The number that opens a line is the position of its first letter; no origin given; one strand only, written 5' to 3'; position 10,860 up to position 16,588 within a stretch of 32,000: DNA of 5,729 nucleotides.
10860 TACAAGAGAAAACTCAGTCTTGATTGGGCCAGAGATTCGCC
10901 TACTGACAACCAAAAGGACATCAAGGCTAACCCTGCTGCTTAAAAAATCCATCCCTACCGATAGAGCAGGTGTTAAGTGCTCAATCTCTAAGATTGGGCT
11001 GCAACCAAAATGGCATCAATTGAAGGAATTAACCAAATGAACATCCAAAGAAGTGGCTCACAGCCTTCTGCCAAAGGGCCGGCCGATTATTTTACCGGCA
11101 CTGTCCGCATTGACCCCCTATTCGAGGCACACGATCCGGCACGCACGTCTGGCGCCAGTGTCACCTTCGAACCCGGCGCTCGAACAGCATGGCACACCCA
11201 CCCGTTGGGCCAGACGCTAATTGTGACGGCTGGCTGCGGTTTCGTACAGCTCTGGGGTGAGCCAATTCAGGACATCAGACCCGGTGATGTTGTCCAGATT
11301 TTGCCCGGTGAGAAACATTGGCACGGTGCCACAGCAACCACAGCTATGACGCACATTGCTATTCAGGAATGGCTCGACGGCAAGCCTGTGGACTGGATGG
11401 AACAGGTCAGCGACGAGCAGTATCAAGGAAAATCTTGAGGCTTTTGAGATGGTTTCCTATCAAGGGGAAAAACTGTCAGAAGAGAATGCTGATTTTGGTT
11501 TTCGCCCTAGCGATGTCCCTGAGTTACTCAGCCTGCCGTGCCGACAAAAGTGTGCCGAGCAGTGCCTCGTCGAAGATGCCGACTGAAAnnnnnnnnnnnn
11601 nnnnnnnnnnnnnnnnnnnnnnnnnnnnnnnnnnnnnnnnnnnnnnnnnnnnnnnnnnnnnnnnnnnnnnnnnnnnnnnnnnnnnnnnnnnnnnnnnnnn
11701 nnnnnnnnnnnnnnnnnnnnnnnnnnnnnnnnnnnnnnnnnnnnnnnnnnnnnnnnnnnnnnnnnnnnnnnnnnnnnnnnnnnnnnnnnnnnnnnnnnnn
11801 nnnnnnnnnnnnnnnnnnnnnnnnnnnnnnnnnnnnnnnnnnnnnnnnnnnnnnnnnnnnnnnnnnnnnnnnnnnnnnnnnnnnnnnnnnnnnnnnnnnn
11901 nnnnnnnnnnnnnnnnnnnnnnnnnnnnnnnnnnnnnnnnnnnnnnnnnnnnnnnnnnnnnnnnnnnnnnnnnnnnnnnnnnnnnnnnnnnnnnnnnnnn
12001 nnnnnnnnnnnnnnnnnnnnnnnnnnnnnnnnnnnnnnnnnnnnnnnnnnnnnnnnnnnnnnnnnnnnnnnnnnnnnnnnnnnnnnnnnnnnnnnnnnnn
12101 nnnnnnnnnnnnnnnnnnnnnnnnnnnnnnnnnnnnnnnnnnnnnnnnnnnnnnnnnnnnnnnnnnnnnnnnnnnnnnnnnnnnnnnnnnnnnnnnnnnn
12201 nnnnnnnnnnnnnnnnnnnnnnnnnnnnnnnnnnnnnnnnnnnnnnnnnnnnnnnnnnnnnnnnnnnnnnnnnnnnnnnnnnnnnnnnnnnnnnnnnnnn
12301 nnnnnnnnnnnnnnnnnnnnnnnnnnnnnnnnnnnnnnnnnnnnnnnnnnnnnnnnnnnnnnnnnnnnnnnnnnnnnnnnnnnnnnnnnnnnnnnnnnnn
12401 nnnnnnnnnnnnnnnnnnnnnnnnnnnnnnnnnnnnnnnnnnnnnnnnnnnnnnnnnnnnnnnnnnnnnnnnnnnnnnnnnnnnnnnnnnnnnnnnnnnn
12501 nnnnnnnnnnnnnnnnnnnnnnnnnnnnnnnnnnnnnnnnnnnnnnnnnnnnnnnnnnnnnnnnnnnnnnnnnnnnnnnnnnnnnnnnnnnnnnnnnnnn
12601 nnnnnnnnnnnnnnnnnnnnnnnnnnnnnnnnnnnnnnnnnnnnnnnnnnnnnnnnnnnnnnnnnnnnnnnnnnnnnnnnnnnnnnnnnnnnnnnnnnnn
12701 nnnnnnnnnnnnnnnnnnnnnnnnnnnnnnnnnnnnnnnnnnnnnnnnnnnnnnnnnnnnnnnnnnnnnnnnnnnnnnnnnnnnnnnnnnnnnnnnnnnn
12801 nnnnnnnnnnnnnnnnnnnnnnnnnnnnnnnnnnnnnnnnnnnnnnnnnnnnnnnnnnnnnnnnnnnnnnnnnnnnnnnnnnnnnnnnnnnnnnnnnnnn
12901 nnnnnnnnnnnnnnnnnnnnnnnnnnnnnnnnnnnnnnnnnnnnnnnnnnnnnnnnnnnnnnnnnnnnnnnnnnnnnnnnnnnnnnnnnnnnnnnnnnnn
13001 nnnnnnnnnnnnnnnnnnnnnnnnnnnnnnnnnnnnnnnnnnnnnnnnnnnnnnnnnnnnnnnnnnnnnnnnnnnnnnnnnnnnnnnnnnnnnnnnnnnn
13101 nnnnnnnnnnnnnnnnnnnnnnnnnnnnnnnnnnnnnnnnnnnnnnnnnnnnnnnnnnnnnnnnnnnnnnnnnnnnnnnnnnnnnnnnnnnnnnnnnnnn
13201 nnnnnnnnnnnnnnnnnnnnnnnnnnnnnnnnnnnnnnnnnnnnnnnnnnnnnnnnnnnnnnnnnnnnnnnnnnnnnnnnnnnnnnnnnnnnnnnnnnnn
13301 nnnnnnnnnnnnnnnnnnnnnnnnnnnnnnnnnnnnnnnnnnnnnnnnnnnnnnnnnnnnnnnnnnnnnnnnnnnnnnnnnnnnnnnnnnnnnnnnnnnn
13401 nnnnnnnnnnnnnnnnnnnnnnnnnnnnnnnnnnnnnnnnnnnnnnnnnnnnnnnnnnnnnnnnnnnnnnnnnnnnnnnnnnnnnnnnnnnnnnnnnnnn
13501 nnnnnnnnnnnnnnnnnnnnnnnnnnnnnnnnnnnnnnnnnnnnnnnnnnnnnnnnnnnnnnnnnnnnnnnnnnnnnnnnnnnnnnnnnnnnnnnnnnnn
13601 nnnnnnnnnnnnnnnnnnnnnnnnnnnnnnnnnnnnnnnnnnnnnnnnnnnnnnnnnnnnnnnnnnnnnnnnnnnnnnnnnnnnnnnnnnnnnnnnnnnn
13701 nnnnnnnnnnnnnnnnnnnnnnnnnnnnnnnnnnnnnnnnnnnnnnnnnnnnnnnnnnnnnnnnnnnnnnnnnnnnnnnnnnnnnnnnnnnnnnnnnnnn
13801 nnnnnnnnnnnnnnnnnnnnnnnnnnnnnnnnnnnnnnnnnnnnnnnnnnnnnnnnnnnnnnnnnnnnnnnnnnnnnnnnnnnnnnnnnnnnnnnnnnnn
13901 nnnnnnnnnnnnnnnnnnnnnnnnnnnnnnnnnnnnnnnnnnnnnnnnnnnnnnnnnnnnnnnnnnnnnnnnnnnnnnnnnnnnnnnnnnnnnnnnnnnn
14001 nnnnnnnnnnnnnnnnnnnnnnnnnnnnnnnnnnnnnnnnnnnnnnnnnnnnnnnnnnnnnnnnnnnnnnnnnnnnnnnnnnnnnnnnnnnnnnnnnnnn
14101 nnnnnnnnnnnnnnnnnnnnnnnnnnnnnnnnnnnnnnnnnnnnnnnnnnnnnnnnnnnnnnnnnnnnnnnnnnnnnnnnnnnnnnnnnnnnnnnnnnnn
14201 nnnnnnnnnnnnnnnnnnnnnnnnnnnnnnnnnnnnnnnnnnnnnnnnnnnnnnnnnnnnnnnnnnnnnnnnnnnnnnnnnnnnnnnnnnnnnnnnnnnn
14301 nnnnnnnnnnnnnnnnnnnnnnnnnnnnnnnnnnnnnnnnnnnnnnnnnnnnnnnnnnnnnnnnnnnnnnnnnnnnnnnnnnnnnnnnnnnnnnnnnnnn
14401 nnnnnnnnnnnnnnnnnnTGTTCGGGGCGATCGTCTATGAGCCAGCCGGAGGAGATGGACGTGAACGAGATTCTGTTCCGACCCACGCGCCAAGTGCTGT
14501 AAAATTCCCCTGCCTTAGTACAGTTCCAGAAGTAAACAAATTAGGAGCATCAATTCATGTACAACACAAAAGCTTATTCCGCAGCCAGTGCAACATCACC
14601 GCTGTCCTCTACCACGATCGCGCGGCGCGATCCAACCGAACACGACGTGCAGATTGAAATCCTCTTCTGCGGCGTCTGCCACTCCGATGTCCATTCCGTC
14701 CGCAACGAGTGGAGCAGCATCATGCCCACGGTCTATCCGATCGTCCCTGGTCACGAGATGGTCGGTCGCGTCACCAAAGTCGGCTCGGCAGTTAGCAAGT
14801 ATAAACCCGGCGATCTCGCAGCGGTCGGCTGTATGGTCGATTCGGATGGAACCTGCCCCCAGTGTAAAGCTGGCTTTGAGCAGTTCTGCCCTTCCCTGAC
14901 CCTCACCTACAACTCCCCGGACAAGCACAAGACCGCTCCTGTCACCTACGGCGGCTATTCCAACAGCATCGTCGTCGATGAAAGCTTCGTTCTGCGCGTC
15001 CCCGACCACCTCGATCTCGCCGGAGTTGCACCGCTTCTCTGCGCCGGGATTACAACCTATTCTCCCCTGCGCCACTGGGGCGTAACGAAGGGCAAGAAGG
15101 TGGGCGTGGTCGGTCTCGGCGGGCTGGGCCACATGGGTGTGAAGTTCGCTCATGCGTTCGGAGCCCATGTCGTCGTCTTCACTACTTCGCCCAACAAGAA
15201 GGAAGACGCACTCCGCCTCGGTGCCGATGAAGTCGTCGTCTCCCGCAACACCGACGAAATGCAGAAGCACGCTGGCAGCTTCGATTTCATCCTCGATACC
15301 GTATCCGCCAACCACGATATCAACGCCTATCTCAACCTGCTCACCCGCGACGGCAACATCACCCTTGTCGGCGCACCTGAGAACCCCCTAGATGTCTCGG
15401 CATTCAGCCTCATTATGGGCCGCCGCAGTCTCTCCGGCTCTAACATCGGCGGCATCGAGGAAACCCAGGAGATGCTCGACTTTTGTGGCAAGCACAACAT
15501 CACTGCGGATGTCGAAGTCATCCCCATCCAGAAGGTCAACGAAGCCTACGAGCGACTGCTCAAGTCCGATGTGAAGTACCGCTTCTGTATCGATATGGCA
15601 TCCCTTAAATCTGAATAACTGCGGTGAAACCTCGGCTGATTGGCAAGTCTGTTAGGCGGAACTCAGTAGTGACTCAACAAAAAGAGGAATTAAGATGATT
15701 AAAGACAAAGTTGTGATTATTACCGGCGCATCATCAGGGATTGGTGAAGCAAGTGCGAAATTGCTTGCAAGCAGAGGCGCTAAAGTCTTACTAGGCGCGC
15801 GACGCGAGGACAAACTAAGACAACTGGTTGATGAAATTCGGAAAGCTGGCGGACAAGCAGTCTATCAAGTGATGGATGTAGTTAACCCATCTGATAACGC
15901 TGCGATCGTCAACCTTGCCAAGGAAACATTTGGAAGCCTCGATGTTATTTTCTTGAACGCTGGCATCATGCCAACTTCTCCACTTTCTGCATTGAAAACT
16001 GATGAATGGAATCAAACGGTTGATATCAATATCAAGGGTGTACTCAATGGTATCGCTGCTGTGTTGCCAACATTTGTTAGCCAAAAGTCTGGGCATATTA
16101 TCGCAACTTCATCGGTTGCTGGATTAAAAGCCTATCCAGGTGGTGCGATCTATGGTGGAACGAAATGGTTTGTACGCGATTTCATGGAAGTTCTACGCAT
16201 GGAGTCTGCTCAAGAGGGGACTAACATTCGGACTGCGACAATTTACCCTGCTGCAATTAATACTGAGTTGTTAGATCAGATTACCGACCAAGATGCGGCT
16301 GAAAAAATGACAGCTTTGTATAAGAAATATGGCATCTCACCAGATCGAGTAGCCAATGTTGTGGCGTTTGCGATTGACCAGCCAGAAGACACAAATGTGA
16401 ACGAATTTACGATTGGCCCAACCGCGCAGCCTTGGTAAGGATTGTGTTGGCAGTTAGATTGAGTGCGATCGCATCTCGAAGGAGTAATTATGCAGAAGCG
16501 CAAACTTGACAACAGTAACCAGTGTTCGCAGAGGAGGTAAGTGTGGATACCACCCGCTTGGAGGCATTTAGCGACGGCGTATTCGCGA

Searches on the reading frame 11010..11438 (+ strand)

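Call 27: search_protein_families(library=pfam, proteins=[window:11010-11438:+], max_evalue=0.001)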
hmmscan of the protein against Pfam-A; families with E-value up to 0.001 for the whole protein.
window:11010-11438:+ (142 aa): 1 family
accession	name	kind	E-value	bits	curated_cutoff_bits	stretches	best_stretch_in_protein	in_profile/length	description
PF07883.17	Cupin_2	-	3.3e-09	36.8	27.2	1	51-114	3-65/70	Cupin domain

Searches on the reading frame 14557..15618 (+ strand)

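Call 28: search_protein_families(library=pfam, proteins=[window:14557-15618:+], max_evalue=0.001)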
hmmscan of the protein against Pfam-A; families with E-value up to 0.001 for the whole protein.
window:14557-15618:+ (353 aa): 6 families
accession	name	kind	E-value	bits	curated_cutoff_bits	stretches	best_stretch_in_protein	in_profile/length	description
PF00107.32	ADH_zinc_N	-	5.7e-27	94.6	31.8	1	189-310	1-127/129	Zinc-binding dehydrogenase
PF08240.17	ADH_N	-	2.1e-22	79.8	23.5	1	28-150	2-104/104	Alcohol dehydrogenase GroES-like domain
PF13602.12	ADH_zinc_N_2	-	5.3e-08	34.3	27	1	221-334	1-123/134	Zinc-binding dehydrogenase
PF02826.25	2-Hacid_dh_C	-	1.1e-05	25.4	25.1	1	177-223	34-80/178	D-isomer specific 2-hydroxyacid dehydrogenase, NAD binding domain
PF02629.25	CoA_binding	-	0.00049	21.2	22.3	0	293-345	42-94/97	CoA binding domain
PF01262.27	AlaDh_PNT_C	-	0.00057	19.8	23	1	179-249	28-100/214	Alanine dehydrogenase/PNT, C-terminal domain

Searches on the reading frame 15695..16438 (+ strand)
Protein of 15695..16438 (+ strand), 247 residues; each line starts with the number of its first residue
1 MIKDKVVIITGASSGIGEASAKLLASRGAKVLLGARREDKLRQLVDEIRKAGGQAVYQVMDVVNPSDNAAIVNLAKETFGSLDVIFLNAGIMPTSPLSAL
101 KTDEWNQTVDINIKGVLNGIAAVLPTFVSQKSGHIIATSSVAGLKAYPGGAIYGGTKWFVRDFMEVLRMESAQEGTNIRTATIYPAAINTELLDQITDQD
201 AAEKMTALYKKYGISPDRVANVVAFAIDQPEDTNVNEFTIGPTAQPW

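Call 28: search_protein_families(library=pfam, proteins=[window:15695-16438:+], max_evalue=0.001)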
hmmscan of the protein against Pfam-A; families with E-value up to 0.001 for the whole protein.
window:15695-16438:+ (247 aa): 3 families
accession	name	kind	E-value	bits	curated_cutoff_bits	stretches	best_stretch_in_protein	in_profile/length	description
PF00106.31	adh_short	-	1.3e-54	185.1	26.6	1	5-199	1-193/195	short chain dehydrogenase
PF13561.12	adh_short_C2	-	2.4e-37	129.2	27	1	11-225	1-215/236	Enoyl-(Acyl carrier protein) reductase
PF08659.16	KR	-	6.1e-17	62.6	22.6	1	7-169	3-165/180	KR domain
